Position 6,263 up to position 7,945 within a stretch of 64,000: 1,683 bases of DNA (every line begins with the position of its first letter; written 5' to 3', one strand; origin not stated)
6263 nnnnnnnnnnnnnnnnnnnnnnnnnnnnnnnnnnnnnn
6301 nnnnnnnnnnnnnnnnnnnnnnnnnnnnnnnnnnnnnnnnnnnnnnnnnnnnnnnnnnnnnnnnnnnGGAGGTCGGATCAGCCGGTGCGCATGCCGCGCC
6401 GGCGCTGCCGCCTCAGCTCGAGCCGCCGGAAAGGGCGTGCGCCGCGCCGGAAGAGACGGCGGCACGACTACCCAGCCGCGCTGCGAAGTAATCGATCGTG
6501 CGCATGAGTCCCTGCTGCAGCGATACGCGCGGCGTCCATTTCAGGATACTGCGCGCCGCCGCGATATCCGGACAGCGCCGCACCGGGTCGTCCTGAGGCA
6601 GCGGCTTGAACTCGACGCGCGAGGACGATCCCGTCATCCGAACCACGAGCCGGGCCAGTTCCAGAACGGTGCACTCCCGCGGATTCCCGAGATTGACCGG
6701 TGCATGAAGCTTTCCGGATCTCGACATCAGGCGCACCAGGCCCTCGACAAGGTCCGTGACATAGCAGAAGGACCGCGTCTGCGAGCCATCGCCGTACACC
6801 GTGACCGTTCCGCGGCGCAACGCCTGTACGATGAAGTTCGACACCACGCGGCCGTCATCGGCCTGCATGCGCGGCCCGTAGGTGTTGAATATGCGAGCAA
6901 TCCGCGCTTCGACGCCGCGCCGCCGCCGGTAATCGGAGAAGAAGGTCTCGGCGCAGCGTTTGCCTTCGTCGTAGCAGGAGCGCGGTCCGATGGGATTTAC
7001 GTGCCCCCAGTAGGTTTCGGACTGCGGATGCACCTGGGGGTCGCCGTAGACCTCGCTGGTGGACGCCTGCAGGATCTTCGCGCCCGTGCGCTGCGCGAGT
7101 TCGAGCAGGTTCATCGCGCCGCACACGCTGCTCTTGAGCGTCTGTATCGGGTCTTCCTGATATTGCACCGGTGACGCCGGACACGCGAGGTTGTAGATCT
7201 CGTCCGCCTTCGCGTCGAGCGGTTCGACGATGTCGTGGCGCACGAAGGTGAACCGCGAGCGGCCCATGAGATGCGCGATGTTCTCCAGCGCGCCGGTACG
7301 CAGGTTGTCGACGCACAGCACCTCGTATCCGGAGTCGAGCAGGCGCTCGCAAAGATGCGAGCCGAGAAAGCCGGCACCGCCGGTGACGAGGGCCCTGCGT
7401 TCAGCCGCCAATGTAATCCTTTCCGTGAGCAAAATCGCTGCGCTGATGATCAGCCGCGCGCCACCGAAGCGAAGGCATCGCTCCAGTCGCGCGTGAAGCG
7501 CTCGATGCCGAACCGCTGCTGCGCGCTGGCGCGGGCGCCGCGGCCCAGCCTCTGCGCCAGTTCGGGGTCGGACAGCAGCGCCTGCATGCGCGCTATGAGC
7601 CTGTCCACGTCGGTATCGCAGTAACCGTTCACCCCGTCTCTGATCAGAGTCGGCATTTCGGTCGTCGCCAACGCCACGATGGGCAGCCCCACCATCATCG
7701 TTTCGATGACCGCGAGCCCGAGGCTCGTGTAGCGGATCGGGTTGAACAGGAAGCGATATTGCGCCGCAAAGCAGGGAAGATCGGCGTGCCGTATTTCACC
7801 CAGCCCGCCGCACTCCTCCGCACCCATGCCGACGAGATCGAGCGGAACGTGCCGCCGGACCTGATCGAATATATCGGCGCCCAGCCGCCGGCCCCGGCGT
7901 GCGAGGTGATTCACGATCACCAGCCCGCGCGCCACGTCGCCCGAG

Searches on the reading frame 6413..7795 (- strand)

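Call 7: search_protein_families(library=pfam, proteins=[window:6413-7795:-])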
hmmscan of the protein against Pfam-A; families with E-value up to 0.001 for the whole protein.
window:6413-7795:- (460 aa): 6 families
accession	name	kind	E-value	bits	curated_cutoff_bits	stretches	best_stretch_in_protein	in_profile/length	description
PF16363.11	GDP_Man_Dehyd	-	2e-53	182.4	27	1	136-431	1-330/332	GDP-mannose 4,6 dehydratase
PF01370.27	Epimerase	-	9.5e-51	172.9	20.9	1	135-369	1-239/240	NAD dependent epimerase/dehydratase family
PF04321.23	RmlD_sub_bind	-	1.1e-11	44.9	27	1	134-406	2-248/287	RmlD substrate binding domain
PF01073.25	3Beta_HSD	-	1.2e-07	31.5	22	1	136-350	1-222/280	3-beta hydroxysteroid dehydrogenase/isomerase family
PF07993.18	NAD_binding_4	-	1.7e-07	31.1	20.1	0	137-159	1-23/258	Male sterility protein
PF02719.21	Polysacc_synt_2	-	0.00033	20.4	20.2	0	136-239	2-120/293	Polysaccharide biosynthesis protein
